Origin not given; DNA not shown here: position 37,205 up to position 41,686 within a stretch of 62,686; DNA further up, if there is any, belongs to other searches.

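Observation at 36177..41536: Overlapping two-gene cassette: AAA/DUF4143 ATPase plus giant STAND-like NTPase with C-terminal nuclease motif (candidate undescribed defence-type system)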

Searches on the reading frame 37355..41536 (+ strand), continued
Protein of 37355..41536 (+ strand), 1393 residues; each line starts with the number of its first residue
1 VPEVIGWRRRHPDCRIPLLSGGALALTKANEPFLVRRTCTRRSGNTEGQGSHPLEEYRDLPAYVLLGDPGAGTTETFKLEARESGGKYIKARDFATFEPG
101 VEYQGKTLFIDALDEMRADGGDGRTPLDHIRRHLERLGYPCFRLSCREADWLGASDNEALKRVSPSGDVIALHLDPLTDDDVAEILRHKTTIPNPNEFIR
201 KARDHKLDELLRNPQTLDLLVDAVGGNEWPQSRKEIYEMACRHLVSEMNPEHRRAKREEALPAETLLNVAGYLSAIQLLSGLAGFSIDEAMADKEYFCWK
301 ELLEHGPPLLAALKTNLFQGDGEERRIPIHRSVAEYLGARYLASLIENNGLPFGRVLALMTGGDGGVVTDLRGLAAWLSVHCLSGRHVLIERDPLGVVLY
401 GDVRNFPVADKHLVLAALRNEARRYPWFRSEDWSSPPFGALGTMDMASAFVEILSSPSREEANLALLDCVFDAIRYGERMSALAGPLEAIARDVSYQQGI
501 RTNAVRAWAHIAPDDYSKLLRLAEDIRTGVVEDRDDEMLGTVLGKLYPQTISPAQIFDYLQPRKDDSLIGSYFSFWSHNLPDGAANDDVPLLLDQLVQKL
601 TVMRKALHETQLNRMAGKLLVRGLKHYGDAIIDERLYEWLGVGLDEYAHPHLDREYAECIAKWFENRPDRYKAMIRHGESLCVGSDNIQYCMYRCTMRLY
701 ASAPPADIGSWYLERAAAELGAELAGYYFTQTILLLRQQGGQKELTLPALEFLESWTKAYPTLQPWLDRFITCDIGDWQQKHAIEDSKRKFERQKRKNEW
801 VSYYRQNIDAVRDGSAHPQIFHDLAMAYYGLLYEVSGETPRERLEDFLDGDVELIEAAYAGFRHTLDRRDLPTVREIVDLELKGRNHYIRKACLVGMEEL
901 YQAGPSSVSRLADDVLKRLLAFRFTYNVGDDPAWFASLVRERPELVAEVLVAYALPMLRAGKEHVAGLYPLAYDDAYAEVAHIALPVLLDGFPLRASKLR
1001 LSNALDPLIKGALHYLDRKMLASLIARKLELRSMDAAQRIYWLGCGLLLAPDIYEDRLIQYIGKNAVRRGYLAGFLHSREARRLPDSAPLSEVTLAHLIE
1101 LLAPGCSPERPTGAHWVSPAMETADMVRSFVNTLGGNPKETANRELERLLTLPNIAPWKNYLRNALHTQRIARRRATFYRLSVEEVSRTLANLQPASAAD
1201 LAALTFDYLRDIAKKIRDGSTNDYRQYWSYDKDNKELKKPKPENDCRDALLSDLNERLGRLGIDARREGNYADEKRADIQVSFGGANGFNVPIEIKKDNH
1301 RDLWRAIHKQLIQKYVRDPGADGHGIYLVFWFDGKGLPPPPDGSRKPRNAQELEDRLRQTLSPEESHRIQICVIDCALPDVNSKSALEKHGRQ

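Call 39: get_annotated_region(hit=H9, flank=5000)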
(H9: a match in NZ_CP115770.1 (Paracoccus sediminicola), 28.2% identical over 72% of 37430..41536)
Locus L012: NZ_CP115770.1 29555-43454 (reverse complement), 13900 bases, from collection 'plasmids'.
description: Paracoccus sediminicola strain SCSIO 76264 plasmid p2, complete sequence
organism: Paracoccus sediminicola (NCBI taxid 3017783)
taxonomy: Bacteria; Pseudomonadota; Alphaproteobacteria; Rhodobacterales; Paracoccaceae; Paracoccus; Paracoccus sediminicola
host: -; source: cell culture,sediment; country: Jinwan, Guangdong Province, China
typing (MOB-suite, as given by PLSDB): conjugative; replicon rep_cluster_558; relaxase MOBP; mating-pair formation MPF_T
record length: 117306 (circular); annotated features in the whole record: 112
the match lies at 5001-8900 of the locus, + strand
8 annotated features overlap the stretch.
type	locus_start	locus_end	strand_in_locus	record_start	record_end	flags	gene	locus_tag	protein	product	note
CDS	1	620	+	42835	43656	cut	-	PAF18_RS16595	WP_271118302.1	alpha/beta hydrolase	-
CDS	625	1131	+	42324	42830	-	-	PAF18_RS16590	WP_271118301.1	2Fe-2S iron-sulfur cluster-binding protein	-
CDS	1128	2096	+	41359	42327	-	-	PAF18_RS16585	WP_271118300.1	xanthine dehydrogenase family protein subunit M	-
CDS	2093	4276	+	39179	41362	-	-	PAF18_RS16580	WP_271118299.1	xanthine dehydrogenase family protein molybdopterin-binding subunit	-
CDS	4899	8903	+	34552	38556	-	-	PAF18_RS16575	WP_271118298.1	hypothetical protein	-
CDS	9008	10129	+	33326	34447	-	-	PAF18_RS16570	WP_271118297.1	DUF4143 domain-containing protein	-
CDS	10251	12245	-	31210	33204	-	-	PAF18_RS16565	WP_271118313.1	type IV secretory system conjugative DNA transfer family protein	-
CDS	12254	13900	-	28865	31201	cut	-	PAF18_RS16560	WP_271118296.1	relaxase/mobilization nuclease domain-containing protein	-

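Call 46: find_related_loci(query=A1, collection=metagenome_contigs, flank=6000)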
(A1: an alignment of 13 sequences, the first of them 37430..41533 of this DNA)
Query A1 (1368 aa) in metagenome_contigs; peptide patterns used: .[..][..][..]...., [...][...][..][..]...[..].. (x = any residue, [..] = any of these).
600 stretches matched a pattern (row limit reached: there are more); 420 encode a relative of the query (tblastn E <= 1e-3); the best 80 are kept; 80 distinct loci.
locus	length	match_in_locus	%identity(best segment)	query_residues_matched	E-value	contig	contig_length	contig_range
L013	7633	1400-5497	68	1-1368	0e+0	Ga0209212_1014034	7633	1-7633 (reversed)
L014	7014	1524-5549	67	1-1354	0e+0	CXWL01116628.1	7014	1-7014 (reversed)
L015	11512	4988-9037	68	1-1354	0e+0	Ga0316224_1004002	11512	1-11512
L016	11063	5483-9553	66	1-1354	0e+0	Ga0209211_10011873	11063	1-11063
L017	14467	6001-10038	66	1-1353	0e+0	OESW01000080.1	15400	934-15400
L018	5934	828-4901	63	1-1357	0e+0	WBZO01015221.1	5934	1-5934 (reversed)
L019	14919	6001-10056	63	1-1354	0e+0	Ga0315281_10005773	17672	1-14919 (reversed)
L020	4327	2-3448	68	200-1354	0e+0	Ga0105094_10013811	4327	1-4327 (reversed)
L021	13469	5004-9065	56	8-1353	0e+0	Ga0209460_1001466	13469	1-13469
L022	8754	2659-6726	56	8-1354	0e+0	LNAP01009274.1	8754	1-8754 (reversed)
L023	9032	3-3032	66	349-1356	0e+0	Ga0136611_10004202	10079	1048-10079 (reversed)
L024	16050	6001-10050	51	1-1354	0e+0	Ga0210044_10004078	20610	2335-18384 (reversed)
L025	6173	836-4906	51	9-1354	0e+0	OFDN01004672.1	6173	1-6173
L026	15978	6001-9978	51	26-1352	0e+0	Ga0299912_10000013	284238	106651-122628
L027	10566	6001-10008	46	10-1350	0e+0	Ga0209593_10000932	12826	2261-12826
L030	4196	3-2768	62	445-1368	0e+0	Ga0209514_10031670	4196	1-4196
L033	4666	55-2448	69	572-1368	0e+0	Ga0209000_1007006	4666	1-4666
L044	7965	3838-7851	40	8-1354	0e+0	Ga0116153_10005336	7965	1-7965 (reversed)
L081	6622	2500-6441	36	28-1354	0e+0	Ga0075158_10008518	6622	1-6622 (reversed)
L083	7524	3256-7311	37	10-1367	0e+0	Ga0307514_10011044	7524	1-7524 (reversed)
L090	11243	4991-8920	34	29-1352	0e+0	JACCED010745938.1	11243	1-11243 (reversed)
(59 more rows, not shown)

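Call 51: search_solved_structures(query=A1, max_evalue=0.01, show_alignments=1)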
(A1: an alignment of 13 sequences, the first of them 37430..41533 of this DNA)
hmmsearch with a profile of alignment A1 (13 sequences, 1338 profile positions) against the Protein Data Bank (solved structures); distinct sequences matched with E-value up to 0.01: 3.
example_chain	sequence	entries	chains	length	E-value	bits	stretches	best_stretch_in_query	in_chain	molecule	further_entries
3iij_A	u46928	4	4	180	0.00012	23.4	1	25-88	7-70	Coilin-interacting nuclear ATPase protein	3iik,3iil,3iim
1rkb_A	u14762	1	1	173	0.00046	21.5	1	30-88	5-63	Protein AD-004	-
5jzv_A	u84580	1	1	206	0.00061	21.1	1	29-88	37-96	Adenylate kinase isoenzyme 6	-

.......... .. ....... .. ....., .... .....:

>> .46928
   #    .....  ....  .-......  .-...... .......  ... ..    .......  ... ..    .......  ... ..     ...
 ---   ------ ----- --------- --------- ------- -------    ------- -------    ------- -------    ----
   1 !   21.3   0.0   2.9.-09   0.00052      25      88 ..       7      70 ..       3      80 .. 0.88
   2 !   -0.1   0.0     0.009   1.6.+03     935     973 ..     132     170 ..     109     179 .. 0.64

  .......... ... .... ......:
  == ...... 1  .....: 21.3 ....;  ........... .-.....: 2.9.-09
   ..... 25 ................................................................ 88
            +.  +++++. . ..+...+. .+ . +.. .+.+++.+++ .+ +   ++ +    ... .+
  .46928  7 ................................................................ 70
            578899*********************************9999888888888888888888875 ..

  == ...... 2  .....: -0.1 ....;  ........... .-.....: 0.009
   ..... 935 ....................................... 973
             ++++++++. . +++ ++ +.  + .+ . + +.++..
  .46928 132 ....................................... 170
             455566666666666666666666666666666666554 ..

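Call 53: search_protein_families(library=ncbifam, proteins=[L007:5001-9140:+, L008:5010-9038:+, L009:4893-8924:+, L010:4662-9041:+, L011:4701-8852:+, L012:4899-8900:+, L081:2500-6441:+], max_evalue=0.00001)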
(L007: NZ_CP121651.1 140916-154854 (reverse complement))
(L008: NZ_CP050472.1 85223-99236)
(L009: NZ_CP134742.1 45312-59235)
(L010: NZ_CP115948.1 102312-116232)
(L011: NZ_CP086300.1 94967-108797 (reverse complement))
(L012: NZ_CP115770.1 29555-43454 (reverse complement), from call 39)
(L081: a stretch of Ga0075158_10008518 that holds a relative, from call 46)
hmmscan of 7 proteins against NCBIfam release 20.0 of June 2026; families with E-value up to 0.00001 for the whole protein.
L007:5001-9140:+ (1380 aa): 2 families
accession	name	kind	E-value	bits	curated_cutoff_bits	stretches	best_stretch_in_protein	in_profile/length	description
NF058535.1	antiphage_EruA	equivalog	0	1128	1000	1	5-1313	22-1318/1318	NACHT domain-containing antiphage protein EruA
NF058534.1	antiphage_HyoA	equivalog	9.9e-34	116.2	1200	1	114-991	200-1099/1430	NACHT domain-containing antiphage protein HyoA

L008:5010-9038:+ (1343 aa): 2 families
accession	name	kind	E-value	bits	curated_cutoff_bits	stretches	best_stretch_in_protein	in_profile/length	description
NF058535.1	antiphage_EruA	equivalog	5e-233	777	1000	1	21-1332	19-1318/1318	NACHT domain-containing antiphage protein EruA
NF058534.1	antiphage_HyoA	equivalog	9.6e-38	129.5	1200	1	135-1288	201-1380/1430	NACHT domain-containing antiphage protein HyoA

L009:4893-8924:+ (1344 aa): 2 families
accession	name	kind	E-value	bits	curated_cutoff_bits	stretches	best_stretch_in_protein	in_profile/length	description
NF058535.1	antiphage_EruA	equivalog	1.3e-232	775.6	1000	1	24-1344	15-1318/1318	NACHT domain-containing antiphage protein EruA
NF058534.1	antiphage_HyoA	equivalog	3.3e-24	84.6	1200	1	136-647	197-722/1430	NACHT domain-containing antiphage protein HyoA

L010:4662-9041:+ (1460 aa): 2 families
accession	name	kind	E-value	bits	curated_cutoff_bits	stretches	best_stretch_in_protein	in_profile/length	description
NF058535.1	antiphage_EruA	equivalog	2.8e-246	820.9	1000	1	110-1418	15-1318/1318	NACHT domain-containing antiphage protein EruA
NF058534.1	antiphage_HyoA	equivalog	2.3e-14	52.1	1200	1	219-580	195-546/1430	NACHT domain-containing antiphage protein HyoA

L011:4701-8852:+ (1384 aa): 2 families
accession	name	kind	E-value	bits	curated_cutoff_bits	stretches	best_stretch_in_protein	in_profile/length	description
NF058535.1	antiphage_EruA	equivalog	0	1359.1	1000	1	75-1377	1-1318/1318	NACHT domain-containing antiphage protein EruA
NF058534.1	antiphage_HyoA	equivalog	3.7e-36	124.2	1200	1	198-825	194-848/1430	NACHT domain-containing antiphage protein HyoA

L012:4899-8900:+ (1334 aa): 2 families
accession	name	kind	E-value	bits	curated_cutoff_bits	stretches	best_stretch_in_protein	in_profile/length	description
NF058535.1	antiphage_EruA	equivalog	0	1321.3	1000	1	8-1332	1-1318/1318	NACHT domain-containing antiphage protein EruA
NF058534.1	antiphage_HyoA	equivalog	3.7e-30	104.4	1200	2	143-817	205-894/1430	NACHT domain-containing antiphage protein HyoA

L081:2500-6441:+ (1314 aa): 2 families
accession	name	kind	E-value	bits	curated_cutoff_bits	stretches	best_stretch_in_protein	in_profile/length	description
NF058535.1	antiphage_EruA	equivalog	4.2e-291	969.4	1000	1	2-1312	18-1318/1318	NACHT domain-containing antiphage protein EruA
NF058534.1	antiphage_HyoA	equivalog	3e-41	141.1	1200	1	114-1267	200-1379/1430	NACHT domain-containing antiphage protein HyoA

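Call 54: search_protein_families(library=pfam, proteins=[L011:3121-4587:+, L012:9008-10129:+, L011:9189-9587:+], max_evalue=0.01)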
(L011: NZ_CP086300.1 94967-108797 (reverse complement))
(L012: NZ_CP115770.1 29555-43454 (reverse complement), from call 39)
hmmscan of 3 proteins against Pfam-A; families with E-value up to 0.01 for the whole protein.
L011:3121-4587:+ (488 aa): 2 families
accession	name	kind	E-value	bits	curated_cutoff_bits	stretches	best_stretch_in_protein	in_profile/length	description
PF13749.12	HATPase_c_4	-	8.3e-23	80.6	26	1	321-402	1-86/89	Putative ATP-dependent DNA helicase recG C-terminal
PF04326.19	SLFN_AlbA_2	-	1.7e-19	70.9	25.3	1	23-144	1-117/118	Schlafen, AlbA_2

L012:9008-10129:+ (373 aa): 2 families
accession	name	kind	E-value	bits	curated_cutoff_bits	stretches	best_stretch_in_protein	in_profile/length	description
PF13635.12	DUF4143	-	3.4e-31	108.6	28.1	1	175-321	11-159/160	Domain of unknown function (DUF4143)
PF00392.27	GntR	-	0.0083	16.2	27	0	201-228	31-58/64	Bacterial regulatory proteins, gntR family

L011:9189-9587:+ (132 aa): 0 families

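Call 55: search_protein_families(library=ncbifam, proteins=[L011:3121-4587:+, L012:9008-10129:+, L044:2545-3828:+, L090:3674-4912:+], max_evalue=0.01)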
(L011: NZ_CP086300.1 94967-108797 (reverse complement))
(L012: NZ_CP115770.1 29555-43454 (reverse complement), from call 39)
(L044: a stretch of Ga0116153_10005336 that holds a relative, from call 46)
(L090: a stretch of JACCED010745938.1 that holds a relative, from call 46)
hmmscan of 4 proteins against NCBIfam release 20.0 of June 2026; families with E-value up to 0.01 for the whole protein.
L011:3121-4587:+ (488 aa): 0 families

L012:9008-10129:+ (373 aa): 1 family
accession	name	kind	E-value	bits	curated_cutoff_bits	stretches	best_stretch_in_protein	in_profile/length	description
NF053606.1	Sta1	subfamily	0.0014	18.7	80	1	171-226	15-66/100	Sta1 family transcriptional regulator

L044:2545-3828:+ (428 aa): 0 families

L090:3674-4912:+ (413 aa): 0 families
